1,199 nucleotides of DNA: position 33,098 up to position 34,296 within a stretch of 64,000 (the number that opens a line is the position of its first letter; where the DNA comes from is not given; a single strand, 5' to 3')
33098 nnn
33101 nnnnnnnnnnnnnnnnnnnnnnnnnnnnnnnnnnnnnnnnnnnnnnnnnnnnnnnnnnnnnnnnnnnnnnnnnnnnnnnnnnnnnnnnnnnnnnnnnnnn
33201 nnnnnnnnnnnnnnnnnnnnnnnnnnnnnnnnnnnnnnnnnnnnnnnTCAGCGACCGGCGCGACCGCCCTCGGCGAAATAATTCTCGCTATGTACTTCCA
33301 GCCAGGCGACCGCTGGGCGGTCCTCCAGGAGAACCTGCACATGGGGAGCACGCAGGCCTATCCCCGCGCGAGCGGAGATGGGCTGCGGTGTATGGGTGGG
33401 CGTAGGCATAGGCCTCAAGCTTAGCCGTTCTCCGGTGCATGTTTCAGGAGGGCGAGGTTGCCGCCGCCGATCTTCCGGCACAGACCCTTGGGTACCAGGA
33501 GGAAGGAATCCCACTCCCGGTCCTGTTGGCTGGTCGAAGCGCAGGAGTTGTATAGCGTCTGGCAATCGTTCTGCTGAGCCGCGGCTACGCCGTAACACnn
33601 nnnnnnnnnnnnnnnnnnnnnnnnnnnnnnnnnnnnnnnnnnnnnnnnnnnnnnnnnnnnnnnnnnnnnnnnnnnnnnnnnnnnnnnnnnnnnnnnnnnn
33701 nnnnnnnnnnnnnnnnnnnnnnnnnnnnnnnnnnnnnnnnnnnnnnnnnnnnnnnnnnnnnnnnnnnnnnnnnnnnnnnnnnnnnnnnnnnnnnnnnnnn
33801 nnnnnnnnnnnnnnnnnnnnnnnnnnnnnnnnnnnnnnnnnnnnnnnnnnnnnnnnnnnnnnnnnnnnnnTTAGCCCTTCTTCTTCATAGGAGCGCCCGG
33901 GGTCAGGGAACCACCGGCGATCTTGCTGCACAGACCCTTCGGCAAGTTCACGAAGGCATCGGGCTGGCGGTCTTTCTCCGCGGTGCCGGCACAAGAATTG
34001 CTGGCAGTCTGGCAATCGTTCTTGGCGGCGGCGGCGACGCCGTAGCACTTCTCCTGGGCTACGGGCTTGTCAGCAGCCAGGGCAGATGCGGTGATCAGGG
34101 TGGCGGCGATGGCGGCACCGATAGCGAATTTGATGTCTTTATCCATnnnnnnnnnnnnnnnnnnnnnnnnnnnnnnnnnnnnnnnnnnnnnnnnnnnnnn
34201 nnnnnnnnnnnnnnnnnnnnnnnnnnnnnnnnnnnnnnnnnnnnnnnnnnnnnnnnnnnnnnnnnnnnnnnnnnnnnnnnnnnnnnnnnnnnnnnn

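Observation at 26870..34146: Composite periplasmic Cys-peptide locus: two MNIO(DUF692)/DUF2063 RiPP-like operons of different precursor class, arranged tail-to-tail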

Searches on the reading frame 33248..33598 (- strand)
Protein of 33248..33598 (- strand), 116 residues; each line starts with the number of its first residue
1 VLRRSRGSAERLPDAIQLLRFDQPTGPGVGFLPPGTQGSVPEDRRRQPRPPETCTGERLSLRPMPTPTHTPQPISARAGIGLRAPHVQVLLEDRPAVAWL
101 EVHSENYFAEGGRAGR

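Call 4: search_protein_families(library=pfam, proteins=[window:33248-33598:-], max_evalue=0.01)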
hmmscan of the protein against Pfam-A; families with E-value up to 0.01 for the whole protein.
window:33248-33598:- (116 aa): 1 family
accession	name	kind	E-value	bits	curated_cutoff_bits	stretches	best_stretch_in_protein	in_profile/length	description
PF05114.20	MbnB_TglH_ChrH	-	1.7e-08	34.5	25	1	78-114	2-38/263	RiPP precursor modification enzyme MbnB/TglH/ChrH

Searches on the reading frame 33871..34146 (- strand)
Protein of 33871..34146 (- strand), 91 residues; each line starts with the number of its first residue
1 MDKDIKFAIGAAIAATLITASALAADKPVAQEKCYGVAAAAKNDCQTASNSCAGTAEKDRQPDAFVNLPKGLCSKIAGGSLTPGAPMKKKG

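Call 7: search_protein_families(library=ncbifam, proteins=[window:33871-34146:-], max_evalue=0.01)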
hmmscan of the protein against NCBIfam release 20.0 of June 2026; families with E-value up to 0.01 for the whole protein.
window:33871-34146:- (91 aa): 1 family
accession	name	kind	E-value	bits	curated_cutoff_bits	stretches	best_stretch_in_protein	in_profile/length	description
NF050166.1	Cu_RiPP_BufA2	equivalog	1.5e-06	28.3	60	1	7-75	4-73/79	BufA2 family periplasmic bufferin-type metallophore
